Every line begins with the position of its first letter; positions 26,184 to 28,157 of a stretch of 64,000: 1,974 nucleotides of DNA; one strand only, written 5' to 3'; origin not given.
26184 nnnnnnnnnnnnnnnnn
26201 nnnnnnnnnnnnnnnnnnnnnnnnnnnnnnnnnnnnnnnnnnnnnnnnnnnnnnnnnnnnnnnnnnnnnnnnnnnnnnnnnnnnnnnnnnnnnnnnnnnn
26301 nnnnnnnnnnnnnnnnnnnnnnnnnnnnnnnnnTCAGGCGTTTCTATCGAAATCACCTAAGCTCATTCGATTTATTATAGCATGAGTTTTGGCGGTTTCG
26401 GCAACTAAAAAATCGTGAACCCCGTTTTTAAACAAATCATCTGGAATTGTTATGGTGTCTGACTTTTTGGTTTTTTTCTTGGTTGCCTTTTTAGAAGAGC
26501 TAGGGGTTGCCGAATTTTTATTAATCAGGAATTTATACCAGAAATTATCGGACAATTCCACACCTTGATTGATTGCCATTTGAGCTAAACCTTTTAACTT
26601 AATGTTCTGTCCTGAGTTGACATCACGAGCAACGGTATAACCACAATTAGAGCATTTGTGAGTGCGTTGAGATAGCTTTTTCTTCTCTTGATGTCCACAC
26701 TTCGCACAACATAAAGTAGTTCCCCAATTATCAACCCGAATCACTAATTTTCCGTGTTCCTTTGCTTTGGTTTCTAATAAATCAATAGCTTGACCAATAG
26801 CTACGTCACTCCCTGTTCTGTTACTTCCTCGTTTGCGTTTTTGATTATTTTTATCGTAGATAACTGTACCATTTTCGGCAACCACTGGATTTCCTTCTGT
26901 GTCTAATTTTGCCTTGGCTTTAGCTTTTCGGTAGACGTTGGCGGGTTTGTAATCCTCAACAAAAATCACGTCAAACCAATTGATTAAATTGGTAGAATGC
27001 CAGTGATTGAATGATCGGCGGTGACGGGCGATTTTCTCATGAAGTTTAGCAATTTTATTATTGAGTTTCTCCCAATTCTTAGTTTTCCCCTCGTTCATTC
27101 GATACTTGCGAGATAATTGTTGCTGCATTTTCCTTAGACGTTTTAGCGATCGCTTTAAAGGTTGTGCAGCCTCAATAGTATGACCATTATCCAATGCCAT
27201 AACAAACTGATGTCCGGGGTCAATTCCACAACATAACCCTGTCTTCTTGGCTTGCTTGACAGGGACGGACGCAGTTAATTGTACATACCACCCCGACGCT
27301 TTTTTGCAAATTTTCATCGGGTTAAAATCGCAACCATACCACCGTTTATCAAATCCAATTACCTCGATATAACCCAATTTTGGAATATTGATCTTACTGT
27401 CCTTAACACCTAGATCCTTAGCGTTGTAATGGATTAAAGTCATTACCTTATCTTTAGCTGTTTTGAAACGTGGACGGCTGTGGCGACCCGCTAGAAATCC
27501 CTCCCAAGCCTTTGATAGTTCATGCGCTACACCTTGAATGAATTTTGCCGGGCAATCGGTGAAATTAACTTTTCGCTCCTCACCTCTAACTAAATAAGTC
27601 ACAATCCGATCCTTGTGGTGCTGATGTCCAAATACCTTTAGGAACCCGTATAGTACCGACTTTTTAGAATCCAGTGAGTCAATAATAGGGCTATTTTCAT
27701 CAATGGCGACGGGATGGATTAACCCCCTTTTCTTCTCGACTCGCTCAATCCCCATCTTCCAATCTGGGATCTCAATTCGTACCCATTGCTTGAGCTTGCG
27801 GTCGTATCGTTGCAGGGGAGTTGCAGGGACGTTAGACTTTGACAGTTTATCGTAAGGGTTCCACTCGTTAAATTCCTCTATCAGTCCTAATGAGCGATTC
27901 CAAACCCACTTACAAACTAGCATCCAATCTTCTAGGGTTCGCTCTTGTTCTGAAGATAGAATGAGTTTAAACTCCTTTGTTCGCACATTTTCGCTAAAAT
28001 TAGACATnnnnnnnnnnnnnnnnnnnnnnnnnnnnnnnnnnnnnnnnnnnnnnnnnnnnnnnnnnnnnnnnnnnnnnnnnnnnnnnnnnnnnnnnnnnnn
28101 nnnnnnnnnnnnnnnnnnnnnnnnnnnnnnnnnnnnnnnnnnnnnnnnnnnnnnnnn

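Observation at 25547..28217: Phage-borne miniature type V CRISPR-Cas locus: TnpB-like RuvC effector, 11-repeat array and candidate tracrRNA, with no adaptation genes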

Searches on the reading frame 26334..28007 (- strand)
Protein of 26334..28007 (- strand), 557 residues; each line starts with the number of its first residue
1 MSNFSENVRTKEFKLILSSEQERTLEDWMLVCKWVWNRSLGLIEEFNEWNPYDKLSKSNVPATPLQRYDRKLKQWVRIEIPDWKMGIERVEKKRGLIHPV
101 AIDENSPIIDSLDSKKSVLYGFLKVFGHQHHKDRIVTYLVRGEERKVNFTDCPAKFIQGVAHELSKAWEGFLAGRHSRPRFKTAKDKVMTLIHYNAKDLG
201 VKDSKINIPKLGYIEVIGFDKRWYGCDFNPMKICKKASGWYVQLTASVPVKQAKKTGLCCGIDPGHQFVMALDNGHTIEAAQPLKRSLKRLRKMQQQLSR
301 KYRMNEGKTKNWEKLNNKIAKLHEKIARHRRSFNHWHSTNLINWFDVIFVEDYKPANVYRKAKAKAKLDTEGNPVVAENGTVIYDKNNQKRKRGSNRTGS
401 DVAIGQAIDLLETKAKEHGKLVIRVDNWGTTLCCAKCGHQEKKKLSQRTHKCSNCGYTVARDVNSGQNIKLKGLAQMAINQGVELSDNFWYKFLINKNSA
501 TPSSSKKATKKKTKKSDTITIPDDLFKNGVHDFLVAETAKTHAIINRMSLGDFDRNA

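Call 4: search_protein_families(library=pfam, proteins=[window:26334-28007:-], max_evalue=1)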
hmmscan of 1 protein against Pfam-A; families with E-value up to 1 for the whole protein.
window:26334-28007:- (557 aa): 7 families
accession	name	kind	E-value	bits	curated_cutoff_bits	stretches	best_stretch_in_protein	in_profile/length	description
PF07282.18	Cas12f1-like_TNB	-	3.3e-16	59.6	26.3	1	406-469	3-60/60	Cas12f1-like, TNB domain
PF01385.25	OrfB_IS605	-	1.6e-12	48.1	30.5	1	251-353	10-111/120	Probable transposase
PF12323.14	HTH_OrfB_IS605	-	0.00075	19.4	21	1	12-43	7-38/47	Helix-turn-helix domain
PF12760.12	Zn_ribbon_IS1595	-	0.05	14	25.4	1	428-458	15-46/46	Transposase zinc-ribbon domain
PF03417.21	AAT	-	0.087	12.9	23.2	1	279-342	149-206/225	Acyl-coenzyme A:6-aminopenicillanic acid acyl-transferase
PF09452.15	Mvb12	-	0.27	12.2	25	1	286-341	17-71/90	ESCRT-I subunit Mvb12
PF03189.18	Otopetrin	-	0.32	10.3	27.8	1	320-418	62-130/434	Otopetrin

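Call 5: search_protein_families(library=ncbifam, proteins=[window:26334-28007:-], max_evalue=1)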
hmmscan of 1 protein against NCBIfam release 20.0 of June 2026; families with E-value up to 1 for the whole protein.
window:26334-28007:- (557 aa): 9 families
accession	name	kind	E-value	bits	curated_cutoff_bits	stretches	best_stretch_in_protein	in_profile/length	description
NF038192.1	V_cas_c2c8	exception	7.9e-90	302.2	350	1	10-444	2-457/457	type V CRISPR-associated protein C2c8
NF040570.1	guided_TnpB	subfamily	3.6e-51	174.6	100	2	146-471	63-388/389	RNA-guided endonuclease TnpB family protein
NF038281.1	IS200_TnpB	exception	4.6e-44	151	425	2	157-363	75-277/360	IS200/IS605 family element RNA-guided endonuclease TnpB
NF038280.1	IS607_TnpB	exception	4.1e-23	82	350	2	232-366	174-312/431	IS607 family element RNA-guided endonuclease TnpB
NF049972.1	CRISPR_Cas12f2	exception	3.2e-09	36.1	450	1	238-476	307-522/524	type V CRISPR-associated effector Cas12f2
TIGR01766.2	TIGR01766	domain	0.0033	17.9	32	1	375-430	27-81/82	IS200/IS605 family accessory protein TnpB-related protein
NF002976.0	PRK03669.1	equivalog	0.035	13.5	315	1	365-421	58-115/271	mannosyl-3-phosphoglycerate phosphatase-related protein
TIGR02463.1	MPGP_rel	hypoth_equivalog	0.18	11.6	282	1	365-453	49-134/216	mannosyl-3-phosphoglycerate phosphatase-related protein YedP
TIGR02605.1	CxxC_CxxC_SSSS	subfamily_domain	0.46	10.6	31.3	0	434-473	8-50/52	FmdB family zinc ribbon protein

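Call 6: search_solved_structures(query=window:26334-28007:-, max_evalue=10, show_alignments=3)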
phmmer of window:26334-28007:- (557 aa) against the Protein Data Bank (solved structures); distinct sequences matched with E-value up to 10: 23.
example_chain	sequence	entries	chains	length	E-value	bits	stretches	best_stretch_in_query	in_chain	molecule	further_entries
9yyg_A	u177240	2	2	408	3e-24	88.6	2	178-360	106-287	AI-designed RNA-guided nuclease | AI-generated RNA-guided nuclease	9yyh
8bf8_A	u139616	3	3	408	2.2e-20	75.8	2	178-362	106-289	RNA-guided DNA endonuclease TnpB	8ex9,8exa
8h1j_A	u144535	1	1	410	2.3e-20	75.8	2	178-362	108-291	RNA-guided DNA endonuclease TnpB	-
9nzq_A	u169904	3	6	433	8.6e-11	44.2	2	411-476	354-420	Cas12f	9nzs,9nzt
9j09_A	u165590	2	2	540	3.6e-10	42.2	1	281-470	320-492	Transposase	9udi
9jfs_A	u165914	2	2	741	7.2e-07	31.3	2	254-397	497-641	Cas12p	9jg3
9b0l_P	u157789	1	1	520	3.2e-06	29.1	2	250-364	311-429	TnpB-like protein L79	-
8hr5_A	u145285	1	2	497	6.4e-06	28.1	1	408-472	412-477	Transposase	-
8j12_A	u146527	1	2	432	2.2e-05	26.3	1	413-475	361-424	Transposase IS605 OrfB C-terminal domain-containing protein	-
8j1j_A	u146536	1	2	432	2.5e-05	26.2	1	413-475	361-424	Transposase IS605 OrfB C-terminal domain-containing protein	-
8j3r_A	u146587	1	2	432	2.5e-05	26.1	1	413-475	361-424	Transposase IS605 OrfB C-terminal domain-containing protein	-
7wju_A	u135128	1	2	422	2.9e-05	26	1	413-475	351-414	OrfB_Zn_ribbon domain-containing protein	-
8dzj_A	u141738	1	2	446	3.1e-05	25.9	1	413-475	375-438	OrfB_Zn_ribbon domain-containing protein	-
9jfq_A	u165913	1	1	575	0.00016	23.5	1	400-488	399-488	LaTranC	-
9jfo_A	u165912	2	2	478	0.0004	22.2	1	400-470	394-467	LaTranC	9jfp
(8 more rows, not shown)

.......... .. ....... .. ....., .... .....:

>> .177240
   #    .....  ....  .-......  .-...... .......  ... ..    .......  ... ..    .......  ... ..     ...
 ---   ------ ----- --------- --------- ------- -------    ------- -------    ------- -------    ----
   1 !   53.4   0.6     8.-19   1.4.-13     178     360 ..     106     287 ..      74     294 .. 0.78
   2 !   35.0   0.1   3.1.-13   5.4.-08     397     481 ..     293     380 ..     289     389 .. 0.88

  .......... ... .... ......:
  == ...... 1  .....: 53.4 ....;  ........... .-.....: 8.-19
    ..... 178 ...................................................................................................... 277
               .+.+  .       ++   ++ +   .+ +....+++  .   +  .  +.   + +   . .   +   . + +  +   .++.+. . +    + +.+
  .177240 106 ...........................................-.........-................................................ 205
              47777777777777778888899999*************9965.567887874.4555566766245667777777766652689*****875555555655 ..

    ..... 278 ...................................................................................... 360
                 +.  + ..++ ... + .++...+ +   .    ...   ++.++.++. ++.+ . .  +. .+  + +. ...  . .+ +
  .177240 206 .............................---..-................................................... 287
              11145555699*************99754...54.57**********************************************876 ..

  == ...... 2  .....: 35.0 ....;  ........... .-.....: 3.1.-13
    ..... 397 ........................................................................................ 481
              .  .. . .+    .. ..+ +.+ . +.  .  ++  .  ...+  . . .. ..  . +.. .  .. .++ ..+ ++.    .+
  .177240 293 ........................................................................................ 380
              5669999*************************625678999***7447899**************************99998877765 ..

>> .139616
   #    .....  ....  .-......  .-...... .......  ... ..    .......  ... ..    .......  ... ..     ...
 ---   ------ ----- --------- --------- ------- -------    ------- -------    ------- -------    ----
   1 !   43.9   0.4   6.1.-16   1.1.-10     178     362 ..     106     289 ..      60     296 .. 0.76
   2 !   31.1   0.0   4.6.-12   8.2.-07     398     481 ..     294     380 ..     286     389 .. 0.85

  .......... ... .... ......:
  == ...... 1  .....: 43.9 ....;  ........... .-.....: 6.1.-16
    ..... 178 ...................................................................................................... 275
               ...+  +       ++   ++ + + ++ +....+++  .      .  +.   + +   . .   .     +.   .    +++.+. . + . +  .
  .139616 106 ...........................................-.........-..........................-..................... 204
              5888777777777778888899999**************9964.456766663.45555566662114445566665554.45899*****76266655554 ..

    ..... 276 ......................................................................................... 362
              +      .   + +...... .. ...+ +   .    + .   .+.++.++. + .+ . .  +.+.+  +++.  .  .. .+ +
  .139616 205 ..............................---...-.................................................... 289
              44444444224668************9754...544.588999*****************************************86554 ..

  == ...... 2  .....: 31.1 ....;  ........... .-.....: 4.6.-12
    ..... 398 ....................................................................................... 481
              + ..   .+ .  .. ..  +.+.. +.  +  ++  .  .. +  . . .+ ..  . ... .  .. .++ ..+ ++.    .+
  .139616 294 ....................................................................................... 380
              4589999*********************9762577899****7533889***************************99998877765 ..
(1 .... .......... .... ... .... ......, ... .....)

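Call 9: search_protein_families(library=padloc, proteins=[window:26334-28007:-], max_evalue=0.01)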
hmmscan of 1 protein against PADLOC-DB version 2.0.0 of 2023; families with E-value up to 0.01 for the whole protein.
window:26334-28007:- (557 aa): 15 families
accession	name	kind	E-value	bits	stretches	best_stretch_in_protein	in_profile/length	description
PDLC00931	Cas12u2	-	2.6e-107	358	1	9-512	2-443/445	Cas12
PDLC01698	Cas12f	-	3e-99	331.1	1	9-472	2-408/411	CAS-V-F; effector__SPE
PDLC00933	Cas12u4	-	3.4e-42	142.9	1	6-482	24-446/488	Cas12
PDLC01700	Cas12f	-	2.3e-39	133.6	1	175-474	130-425/458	CAS-V-F; effector__SPE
PDLC01674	Cas12f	-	6.3e-32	109.1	1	228-475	147-360/389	CAS-V-F; effector__SPE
PDLC01678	Cas12f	-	6.3e-32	109.1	1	228-475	147-360/389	Cas14c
PDLC01691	Cas12f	-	4.2e-29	100.5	1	230-470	122-326/332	CAS-V-F; effector__SPE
PDLC01039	Csx1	-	1.2e-28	98.7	1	148-470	58-308/315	found elsewhere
PDLC00932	Cas12u3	-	9.9e-19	66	2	410-473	325-389/398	Cas12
PDLC01699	Cas12f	-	1.6e-18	65.2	2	411-472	329-391/399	CAS-V-F; effector__SPE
PDLC01690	Cas12f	-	1.6e-15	55.2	1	152-474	101-416/440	CAS-V-F; effector__SPE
PDLC01673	Cas12f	-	5e-08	30.3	1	386-476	410-503/507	CAS-V-F; effector__SPE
PDLC01677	Cas12f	-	2.8e-06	24.6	1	386-476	409-503/506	Cas14b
PDLC00930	Cas12u1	-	0.00038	17.4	0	320-469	402-526/533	Cas12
PDLC01692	Cas12f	-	0.00048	17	0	281-468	357-524/532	CAS-V-F; effector__SPE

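Call 16: find_homologous_proteins(query=window:26334-28007:-, max_evalue=1e-10)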
Query window:26334-28007:- (557 aa): 46 proteins with E <= 1e-10 among 6051 candidates.
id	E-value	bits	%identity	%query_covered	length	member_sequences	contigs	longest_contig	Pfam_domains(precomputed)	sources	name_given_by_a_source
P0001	0.0e+0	1289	99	100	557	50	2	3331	PF01385.26,PF07282.19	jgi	jgi:putative transposase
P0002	0.0e+0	1232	94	100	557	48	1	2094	PF01385.26,PF07282.19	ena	-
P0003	0.0e+0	1054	80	100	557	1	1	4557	PF12323.15,PF01385.26,PF07282.19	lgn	-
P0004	0.0e+0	1042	80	99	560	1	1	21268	PF12323.15,PF01385.26,PF07282.19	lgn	-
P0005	0.0e+0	1039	79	100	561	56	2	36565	PF12323.15,PF01385.26,PF07282.19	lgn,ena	-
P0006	8.8e-291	983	74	100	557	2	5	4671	PF12323.15,PF01385.26,PF07282.19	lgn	-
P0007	6.3e-118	413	45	84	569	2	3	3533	PF12323.15,PF01385.26,PF07282.19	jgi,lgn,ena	jgi:transposase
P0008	2.6e-114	401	44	84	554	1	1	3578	PF12323.15,PF01385.26,PF07282.19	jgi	jgi:transposase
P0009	1.3e-110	389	43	85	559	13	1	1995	PF12323.15,PF01385.26,PF07282.19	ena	-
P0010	3.9e-109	384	42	84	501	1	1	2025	PF01385.26,PF07282.19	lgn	-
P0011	1.2e-107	379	42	86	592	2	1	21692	PF12323.15,PF01385.26,PF07282.19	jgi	jgi:IS605 OrfB family transposase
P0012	2.0e-105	371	43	84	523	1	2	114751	PF01385.26,PF07282.19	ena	-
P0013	1.1e-98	349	38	85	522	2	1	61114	PF01385.26,PF07282.19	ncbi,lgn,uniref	ncbi:RNA-guided endonuclease TnpB family protein [Floridanema evergladense]|uniref:RNA-guided endonu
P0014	2.2e-96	342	36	91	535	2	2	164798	PF01385.26,PF07282.19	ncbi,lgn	ncbi:MAG TPA: type V CRISPR-associated protein C2c8 [Leptolyngbyaceae cyanobacterium]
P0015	2.7e-79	285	37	86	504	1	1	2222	PF01385.26,PF07282.19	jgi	-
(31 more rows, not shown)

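Call 17: find_related_loci(query=window:26334-28007:-, collection=viral_contigs, flank=6000)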
Query window:26334-28007:- (557 aa) in viral_contigs; peptide patterns used: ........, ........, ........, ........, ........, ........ (x = any residue, [..] = any of these).
40 stretches matched a pattern; 21 encode a relative of the query (tblastn E <= 1e-3); 20 distinct loci.
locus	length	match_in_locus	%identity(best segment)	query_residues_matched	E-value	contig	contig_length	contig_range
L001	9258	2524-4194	99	1-557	0e+0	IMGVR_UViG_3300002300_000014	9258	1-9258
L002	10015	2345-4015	99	1-557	0e+0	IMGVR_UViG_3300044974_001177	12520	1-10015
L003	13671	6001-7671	99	1-557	0e+0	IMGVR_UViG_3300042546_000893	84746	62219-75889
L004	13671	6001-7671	99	1-557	0e+0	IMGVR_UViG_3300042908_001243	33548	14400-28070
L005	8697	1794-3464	99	1-557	0e+0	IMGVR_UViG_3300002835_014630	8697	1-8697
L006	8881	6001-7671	99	1-557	0e+0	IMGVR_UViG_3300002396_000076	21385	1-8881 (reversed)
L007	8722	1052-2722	99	1-557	0e+0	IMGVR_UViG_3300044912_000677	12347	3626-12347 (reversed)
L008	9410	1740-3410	99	1-557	0e+0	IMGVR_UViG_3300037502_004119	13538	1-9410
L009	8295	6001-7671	99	1-557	0e+0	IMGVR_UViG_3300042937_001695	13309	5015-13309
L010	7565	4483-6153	99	1-557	0e+0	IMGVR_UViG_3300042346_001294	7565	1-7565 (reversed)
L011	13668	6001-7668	99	2-557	0e+0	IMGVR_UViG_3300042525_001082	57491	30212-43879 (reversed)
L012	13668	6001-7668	99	2-557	0e+0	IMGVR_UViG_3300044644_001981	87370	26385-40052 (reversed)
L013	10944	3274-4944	94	1-557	0e+0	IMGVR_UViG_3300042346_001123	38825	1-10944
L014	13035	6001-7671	94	1-557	0e+0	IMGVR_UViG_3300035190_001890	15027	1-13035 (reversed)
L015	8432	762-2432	95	1-557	0e+0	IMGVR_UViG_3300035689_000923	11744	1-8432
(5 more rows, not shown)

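Call 27: search_dna_similar(query=window:26334-28007:-, collection=phages, mode=protein, max_evalue=1e-10, max_rows=30)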
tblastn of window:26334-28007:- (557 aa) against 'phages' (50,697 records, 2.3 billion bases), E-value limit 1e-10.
Records with a match: 173; places in all: 191; records where one place covers at least 80% of the query: 1.
Best place of each record, by identity: <60% 173.
By first word of the organism name: Mycobacterium 44; Streptococcus 16; Staphylococcus 15; Bacillus 13; Nodularia 9; Microcystis 9; Lactobacillus 7; Escherichia 6; Fusobacterium 5; Bacteriophage 4; and 23 more.
By host as written in the record: Mycobacterium smegmatis mc2 155 29; Staphylococcus aureus 13; - 10; Mycobacterium smegmatis mc#155 8; Lactobacillus plantarum 6; Streptococcus thermophilus 6; Escherichia coli 4; Nodularia spumigena KAC65 4; and 55 more.
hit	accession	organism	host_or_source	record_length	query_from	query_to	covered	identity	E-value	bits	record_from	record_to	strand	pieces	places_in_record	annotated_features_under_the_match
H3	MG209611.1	Aphanizomenon phage vB_AphaS-CL131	Aphanizomenon flos-aquae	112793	8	473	84%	30.4%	1e-56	211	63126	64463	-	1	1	transposase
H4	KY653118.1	Morganella phage IME1369_01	Morganella morganii IME1369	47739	151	484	60%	28.4%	7e-26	119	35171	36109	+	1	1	putative virulence protein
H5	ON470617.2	Escherichia phage vB_EcoM-813R1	Escherichia coli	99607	151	484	60%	27.8%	7e-25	115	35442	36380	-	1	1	IS200/IS605 family transposase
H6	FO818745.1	Escherichia phage RCS47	Escherichia coli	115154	151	484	60%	27.8%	7e-25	115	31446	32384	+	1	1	insQ: transposase IS605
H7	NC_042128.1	Escherichia phage RCS47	Escherichia coli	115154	151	484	60%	27.8%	7e-25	115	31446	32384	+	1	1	insQ: transposase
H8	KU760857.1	Salmonella phage SJ46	Salmonella enterica subsp. enterica ...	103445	151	484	60%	27.8%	4e-23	110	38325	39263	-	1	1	insQ: transposase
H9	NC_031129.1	Salmonella phage SJ46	Salmonella enterica subsp. enterica ...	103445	151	484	60%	27.8%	4e-23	110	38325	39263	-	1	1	insQ: transposase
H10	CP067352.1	Clostridioides phage ES-S-0173-01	Clostridioides sp. ES-S-0173-01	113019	153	479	59%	28.2%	2e-18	96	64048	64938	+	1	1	record has no annotation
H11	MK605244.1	Nodularia phage vB_NspS-kac65v162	Nodularia spumigena KAC65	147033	139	485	62%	26.5%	2e-20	101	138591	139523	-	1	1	transposase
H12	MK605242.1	Nodularia phage vB_NspS-kac65v151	Nodularia spumigena KAC65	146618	139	485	62%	26.5%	2e-20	101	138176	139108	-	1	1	transposase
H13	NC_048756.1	Nodularia phage vB_NspS-kac65v151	Nodularia spumigena KAC65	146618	139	485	62%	26.5%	2e-20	101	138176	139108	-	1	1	transposase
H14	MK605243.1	Nodularia phage vB_NspS-kac65v161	Nodularia spumigena KAC65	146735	139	485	62%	26.5%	2e-20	101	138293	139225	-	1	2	transposase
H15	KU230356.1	Nodularia phage vB_NpeS-2AV2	Nodularia sp. AV2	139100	154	483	59%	27.7%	8e-18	94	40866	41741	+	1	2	hypothetical protein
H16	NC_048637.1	Nodularia phage vB_NpeS-2AV2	Nodularia sp. AV2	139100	154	483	59%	27.7%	8e-18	94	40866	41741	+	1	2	transposase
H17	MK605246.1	Nodularia phage vB_NspS-kac68v162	Nodularia spumigena kac68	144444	154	483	59%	27.7%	8e-18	94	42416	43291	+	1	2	transposase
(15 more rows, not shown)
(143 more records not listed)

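Call 39: find_related_loci(query=A1, collection=genome_contigs, flank=8000)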
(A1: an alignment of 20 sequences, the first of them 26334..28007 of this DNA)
Query A1 (557 aa) in genome_contigs; peptide patterns used: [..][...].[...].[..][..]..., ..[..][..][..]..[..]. (x = any residue, [..] = any of these).
54 stretches matched a pattern; 9 encode a relative of the query (tblastn E <= 1e-3); 9 distinct loci.
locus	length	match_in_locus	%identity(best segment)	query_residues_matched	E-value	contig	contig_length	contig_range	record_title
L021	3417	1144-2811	99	2-557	0e+0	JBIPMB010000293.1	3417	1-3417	MAG: Gammaproteobacteria bacterium isolate ME2015-10-10_3300044731_group6_bin74 Rohwer_bin2488_scaffold_47851_c1, whole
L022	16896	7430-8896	38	8-482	1e-108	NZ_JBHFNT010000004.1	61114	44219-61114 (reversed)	Floridaenema evergladense BLCC-F167 bin1.fa-4, whole genome shotgun sequence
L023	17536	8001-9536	31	10-525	1e-70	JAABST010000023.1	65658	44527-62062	MAG: Geitlerinema sp. S16 isolate S16.Bin025 Scaffold_22, whole genome shotgun sequence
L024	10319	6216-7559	32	6-473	7e-67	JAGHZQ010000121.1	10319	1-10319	MAG: Cyanobacteria bacterium SBLK contig_11451, whole genome shotgun sequence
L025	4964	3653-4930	31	7-461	2e-63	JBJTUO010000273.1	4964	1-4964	MAG: Leptolyngbyaceae cyanobacterium isolate samp_4445_semibin_307 samp_4445_1190929, whole genome shotgun sequence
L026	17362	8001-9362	31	8-477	3e-60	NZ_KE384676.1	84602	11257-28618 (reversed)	Dolichospermum circinale AWQC310F 310F_Scaffold21, whole genome shotgun sequence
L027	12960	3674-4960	32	8-473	7e-58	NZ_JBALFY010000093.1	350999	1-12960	MAG: Nostoc sp. isolate S62 bin 9 NODE_3_length_350999_cov_32.503474, whole genome shotgun sequence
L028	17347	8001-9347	30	1-470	7e-58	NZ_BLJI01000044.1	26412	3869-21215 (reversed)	Chroococcus sp. FPU101 sequence044, whole genome shotgun sequence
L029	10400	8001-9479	28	8-469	4e-43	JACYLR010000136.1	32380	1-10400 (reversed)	MAG: Gloeomargaritaceae cyanobacterium C42_A2020_066 NODE_2367_length_32380_cov_5.324764, whole genome shotgun sequence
